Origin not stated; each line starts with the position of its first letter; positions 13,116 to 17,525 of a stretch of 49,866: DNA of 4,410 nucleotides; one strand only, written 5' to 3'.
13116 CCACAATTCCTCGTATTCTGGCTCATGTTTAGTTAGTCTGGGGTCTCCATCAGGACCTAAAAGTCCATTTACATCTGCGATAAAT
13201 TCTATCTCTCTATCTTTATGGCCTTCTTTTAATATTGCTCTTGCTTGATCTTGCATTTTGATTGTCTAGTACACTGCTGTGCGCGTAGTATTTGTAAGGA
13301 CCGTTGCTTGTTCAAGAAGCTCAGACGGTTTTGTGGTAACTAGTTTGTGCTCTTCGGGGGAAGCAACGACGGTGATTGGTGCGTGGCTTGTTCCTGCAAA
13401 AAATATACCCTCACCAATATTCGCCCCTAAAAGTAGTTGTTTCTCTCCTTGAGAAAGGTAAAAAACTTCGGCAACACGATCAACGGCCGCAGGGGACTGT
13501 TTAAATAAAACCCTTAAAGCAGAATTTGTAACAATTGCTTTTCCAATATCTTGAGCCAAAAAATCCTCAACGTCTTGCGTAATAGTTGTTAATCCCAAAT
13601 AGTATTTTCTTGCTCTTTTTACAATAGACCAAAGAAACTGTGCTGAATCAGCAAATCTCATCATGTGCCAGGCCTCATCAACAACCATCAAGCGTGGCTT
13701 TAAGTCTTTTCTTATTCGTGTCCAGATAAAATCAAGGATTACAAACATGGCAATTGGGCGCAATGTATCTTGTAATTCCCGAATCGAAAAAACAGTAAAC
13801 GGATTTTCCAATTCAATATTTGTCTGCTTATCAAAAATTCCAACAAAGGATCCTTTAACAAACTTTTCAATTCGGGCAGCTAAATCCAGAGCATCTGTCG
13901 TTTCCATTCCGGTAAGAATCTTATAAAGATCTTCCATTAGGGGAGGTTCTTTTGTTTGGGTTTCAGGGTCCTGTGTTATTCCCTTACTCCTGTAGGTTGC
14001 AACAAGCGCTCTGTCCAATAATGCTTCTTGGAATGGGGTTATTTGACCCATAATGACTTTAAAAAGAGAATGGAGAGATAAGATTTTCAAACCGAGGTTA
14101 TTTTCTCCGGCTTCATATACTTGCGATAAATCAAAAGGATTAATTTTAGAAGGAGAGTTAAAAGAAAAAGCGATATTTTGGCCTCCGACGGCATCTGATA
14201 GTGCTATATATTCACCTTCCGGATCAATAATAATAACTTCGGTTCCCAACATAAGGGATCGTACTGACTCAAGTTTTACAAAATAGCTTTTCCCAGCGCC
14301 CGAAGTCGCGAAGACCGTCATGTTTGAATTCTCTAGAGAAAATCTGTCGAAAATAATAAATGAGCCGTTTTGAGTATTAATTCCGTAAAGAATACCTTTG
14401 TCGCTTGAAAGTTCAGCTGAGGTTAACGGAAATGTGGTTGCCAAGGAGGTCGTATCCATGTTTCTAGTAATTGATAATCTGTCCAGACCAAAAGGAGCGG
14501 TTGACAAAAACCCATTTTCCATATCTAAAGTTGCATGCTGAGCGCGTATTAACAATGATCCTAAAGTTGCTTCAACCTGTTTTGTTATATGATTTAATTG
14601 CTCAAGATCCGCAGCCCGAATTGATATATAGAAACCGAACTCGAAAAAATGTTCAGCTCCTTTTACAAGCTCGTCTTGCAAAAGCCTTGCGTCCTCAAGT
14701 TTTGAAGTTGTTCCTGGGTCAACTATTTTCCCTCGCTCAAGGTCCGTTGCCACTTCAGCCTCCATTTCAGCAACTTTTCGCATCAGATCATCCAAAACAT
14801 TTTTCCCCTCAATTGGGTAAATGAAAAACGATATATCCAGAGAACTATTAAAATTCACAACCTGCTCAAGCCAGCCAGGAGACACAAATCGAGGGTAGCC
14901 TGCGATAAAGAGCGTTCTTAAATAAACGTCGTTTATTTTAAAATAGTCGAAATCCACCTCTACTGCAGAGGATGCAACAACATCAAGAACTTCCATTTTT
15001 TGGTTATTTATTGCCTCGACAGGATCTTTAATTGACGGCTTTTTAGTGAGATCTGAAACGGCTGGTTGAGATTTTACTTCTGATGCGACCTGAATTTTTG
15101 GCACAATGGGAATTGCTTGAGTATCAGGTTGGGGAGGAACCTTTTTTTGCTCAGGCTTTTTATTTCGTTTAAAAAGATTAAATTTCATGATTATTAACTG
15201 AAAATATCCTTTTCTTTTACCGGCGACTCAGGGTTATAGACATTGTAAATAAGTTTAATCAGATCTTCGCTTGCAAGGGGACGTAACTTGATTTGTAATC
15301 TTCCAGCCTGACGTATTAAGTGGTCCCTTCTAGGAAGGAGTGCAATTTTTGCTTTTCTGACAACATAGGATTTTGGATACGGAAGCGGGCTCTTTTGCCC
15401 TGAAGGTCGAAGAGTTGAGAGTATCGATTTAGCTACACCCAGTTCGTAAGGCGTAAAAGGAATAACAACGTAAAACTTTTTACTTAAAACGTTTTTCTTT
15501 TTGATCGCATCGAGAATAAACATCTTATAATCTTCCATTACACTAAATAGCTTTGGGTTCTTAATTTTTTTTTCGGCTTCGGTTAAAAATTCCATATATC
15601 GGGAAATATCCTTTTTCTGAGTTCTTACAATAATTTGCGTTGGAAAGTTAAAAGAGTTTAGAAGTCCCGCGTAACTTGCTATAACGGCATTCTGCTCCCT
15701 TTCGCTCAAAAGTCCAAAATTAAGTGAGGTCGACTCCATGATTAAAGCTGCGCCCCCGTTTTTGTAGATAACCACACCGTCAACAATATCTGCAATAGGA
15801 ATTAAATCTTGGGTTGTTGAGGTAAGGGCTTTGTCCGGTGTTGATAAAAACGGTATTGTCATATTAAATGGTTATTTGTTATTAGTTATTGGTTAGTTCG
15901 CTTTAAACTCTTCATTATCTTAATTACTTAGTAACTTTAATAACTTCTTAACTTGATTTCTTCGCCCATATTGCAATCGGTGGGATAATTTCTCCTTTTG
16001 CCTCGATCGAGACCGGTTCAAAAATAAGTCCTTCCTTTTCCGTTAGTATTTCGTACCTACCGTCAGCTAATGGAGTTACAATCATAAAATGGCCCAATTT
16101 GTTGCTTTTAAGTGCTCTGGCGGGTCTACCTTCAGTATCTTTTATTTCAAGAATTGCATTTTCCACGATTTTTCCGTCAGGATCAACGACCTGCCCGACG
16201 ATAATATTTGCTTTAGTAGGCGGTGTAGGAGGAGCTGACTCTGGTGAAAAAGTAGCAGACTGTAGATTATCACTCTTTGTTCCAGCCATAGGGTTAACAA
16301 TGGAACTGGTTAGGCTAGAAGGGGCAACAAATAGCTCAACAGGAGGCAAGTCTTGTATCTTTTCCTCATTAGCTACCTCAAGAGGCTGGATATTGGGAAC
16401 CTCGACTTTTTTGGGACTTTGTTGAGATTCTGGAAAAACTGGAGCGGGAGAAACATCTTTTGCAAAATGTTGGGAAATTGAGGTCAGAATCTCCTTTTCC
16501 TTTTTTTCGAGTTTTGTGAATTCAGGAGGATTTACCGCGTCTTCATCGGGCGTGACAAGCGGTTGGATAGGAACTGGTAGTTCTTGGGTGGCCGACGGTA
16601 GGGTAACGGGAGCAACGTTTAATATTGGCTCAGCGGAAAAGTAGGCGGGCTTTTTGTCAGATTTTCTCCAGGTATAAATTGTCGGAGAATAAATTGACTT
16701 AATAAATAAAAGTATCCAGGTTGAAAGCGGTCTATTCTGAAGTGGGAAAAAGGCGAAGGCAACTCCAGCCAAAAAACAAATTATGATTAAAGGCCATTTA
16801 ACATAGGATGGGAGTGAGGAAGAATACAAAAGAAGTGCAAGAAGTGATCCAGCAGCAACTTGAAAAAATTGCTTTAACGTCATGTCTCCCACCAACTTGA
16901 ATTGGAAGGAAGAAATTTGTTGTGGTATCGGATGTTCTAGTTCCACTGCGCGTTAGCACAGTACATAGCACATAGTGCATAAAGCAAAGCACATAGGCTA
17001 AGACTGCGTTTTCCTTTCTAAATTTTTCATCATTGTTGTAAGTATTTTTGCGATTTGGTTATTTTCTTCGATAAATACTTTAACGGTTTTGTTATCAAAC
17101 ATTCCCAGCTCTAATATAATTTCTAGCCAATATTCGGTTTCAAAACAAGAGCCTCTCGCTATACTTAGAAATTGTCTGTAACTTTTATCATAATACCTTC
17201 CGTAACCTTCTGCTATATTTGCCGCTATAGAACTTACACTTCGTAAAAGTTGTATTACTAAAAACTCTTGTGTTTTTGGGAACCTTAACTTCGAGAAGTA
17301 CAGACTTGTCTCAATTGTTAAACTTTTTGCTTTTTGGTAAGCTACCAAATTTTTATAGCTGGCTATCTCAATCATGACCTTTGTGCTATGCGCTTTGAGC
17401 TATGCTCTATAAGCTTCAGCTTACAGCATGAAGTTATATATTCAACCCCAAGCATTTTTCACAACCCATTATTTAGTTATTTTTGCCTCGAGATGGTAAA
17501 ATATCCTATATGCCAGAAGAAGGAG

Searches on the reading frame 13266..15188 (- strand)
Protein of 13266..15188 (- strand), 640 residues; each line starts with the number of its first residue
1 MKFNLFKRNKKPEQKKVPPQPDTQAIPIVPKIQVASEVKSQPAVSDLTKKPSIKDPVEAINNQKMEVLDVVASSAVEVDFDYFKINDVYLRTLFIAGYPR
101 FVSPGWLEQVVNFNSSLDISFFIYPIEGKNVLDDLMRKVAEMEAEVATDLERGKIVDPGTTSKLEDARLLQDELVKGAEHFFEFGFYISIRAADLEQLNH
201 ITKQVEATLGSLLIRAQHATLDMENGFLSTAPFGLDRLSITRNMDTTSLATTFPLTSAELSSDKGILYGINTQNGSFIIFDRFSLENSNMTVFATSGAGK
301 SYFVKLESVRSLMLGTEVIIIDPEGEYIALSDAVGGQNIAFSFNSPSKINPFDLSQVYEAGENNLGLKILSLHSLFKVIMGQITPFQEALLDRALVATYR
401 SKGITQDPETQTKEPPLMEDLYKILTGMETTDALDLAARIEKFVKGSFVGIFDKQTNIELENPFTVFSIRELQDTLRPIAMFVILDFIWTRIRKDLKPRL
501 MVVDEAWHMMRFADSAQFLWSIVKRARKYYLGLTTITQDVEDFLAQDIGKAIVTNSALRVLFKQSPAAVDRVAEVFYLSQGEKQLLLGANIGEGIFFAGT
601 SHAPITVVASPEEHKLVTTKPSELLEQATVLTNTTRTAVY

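Call 5: search_protein_families(library=pfam, proteins=[window:13266-15188:-], max_evalue=0.01)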
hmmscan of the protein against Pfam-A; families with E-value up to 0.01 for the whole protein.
window:13266-15188:- (640 aa): 4 families
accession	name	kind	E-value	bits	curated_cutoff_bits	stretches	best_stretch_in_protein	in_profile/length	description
PF19044.6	P-loop_TraG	-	3.1e-26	92.4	25.8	1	284-590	26-346/413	TraG P-loop domain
PF12846.13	AAA_10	-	4.6e-10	39.5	27.5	1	287-559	21-302/362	AAA-like domain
PF01935.23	DUF87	-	9e-10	39.4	23.2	1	290-405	26-126/220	Helicase HerA, central domain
PF03135.19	CagE_TrbE_VirB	-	0.00072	20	21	0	173-232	133-196/204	CagE, TrbE, VirB family, component of type IV transporter system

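Call 7: search_protein_families(library=ncbifam, proteins=[window:13266-15188:-], max_evalue=0.1)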
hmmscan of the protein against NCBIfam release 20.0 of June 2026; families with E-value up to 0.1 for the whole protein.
window:13266-15188:- (640 aa): 18 families
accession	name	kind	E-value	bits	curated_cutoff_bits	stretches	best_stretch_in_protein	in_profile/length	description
NF045971.1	conju_CD1110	equivalog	2.3e-110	370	325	1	57-606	177-735/752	VirB4-like conjugal transfer ATPase, CD1110 family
NF045975.1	VirB4_plasma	equivalog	7.2e-72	242.4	590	1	58-605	286-881/894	Mbov_0397 family ICE element conjugal transfer ATPase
TIGR02746.1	TraC-F-type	equivalog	6.5e-45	153.3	567.05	1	157-586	292-733/800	type IV secretion system protein TraC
TIGR00929.1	VirB4_CagE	subfamily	1.8e-31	109.2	643.1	1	86-586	238-724/792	VirB4 family type IV secretion/conjugal transfer ATPase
TIGR03783.1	Bac_Flav_CT_G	subfamily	2.2e-15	55.6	261.55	1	285-591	436-762/829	TraG family conjugative transposon ATPase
NF041017.1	DNA_import_CedB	equivalog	5.4e-15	55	700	1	49-543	59-519/590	DNA import protein CedB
NF010278.0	PRK13721.1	subfamily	2e-13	49.2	1177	1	238-568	428-765/874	type IV secretion system protein TraC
NF010473.0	PRK13898.1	equivalog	1.6e-09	36.4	1050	1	172-586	327-731/801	type IV secretion system ATPase VirB4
NF010447.0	PRK13873.1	equivalog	3.9e-09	35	1020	1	151-576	299-716/815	conjugal transfer protein TrbE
NF053655.1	CedD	equivalog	1e-06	27.8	600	2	482-605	402-521/527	DNA-translocating ATPase CedD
NF052333.1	ATPase_TcpF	exception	6.2e-05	21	1100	1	481-559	669-743/813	conjugal transfer ATPase TcpF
NF010466.0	PRK13891.1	subfamily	0.00012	20.1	1322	1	446-577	635-766/852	conjugal transfer protein TrbE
NF042935.1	SCO6880_fam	subfamily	0.0021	17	60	1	141-235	383-477/477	SCO6880 family protein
NF040819.1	helicase_HerA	equivalog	0.0038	15.8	970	1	288-338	157-208/561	DNA double-strand break repair helicase HerA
TIGR03743.1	SXT_TraD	subfamily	0.011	14.1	366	1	282-325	170-213/636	conjugative transfer system coupling protein TraD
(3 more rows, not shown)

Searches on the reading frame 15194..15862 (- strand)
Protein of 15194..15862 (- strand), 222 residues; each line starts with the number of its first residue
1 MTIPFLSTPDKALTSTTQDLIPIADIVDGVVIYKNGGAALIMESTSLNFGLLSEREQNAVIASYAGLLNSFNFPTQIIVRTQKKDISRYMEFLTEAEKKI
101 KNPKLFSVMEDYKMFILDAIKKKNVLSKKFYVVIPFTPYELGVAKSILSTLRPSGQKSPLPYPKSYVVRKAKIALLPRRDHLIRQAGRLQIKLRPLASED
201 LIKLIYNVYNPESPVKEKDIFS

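Call 5: search_protein_families(library=pfam, proteins=[window:15194-15862:-], max_evalue=0.01)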
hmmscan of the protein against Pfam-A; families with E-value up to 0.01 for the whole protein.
window:15194-15862:- (222 aa): 0 families

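Call 7: search_protein_families(library=ncbifam, proteins=[window:15194-15862:-], max_evalue=0.1)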
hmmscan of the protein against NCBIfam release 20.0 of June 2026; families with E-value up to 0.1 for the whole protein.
window:15194-15862:- (222 aa): 3 families
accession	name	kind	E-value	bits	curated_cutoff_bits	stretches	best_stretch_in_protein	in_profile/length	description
NF045975.1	VirB4_plasma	equivalog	9.8e-09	33.5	590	1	5-134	87-233/894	Mbov_0397 family ICE element conjugal transfer ATPase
NF045971.1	conju_CD1110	equivalog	2.3e-05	22.9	325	1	18-152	2-137/752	VirB4-like conjugal transfer ATPase, CD1110 family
NF041427.1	TrsD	subfamily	2.4e-05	24.3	200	1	15-133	13-141/201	TrsD/TraD family conjugative transfer protein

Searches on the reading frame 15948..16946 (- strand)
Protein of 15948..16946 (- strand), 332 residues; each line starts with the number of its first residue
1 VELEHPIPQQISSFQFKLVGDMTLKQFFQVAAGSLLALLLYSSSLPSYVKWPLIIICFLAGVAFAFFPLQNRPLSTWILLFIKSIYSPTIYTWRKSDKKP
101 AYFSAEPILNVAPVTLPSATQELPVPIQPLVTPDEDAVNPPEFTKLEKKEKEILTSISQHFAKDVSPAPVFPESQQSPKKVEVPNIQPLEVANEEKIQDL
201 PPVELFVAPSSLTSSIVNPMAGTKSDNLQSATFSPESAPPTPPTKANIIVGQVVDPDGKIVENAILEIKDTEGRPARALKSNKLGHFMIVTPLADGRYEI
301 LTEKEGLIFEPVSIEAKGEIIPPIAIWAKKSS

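Call 5: search_protein_families(library=pfam, proteins=[window:15948-16946:-], max_evalue=0.01)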
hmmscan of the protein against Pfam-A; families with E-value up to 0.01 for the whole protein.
window:15948-16946:- (332 aa): 2 families
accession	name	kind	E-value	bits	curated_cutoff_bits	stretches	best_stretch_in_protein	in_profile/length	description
PF13620.12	CarboxypepD_reg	-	4.4e-05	24.2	32.3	1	249-306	2-58/82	Carboxypeptidase regulatory-like domain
PF12666.12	PrgI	-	7.7e-05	23.6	27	1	6-87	1-85/91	PrgI family protein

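Call 7: search_protein_families(library=ncbifam, proteins=[window:15948-16946:-], max_evalue=0.1)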
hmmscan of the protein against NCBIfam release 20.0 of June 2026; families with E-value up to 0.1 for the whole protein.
window:15948-16946:- (332 aa): 0 families

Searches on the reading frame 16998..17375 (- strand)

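Call 5: search_protein_families(library=pfam, proteins=[window:16998-17375:-], max_evalue=0.01)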
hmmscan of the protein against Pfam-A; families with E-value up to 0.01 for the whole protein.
window:16998-17375:- (125 aa): 2 families
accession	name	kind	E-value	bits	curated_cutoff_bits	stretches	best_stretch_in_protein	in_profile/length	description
PF05635.17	23S_rRNA_IVP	-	1.9e-27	96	33.8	1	8-113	1-105/106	23S rRNA-intervening sequence protein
PF22990.1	ABHD16_N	-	0.0068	16.9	27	0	26-72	57-103/125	Phosphatidylserine Lipase ABHD16 N-terminal domain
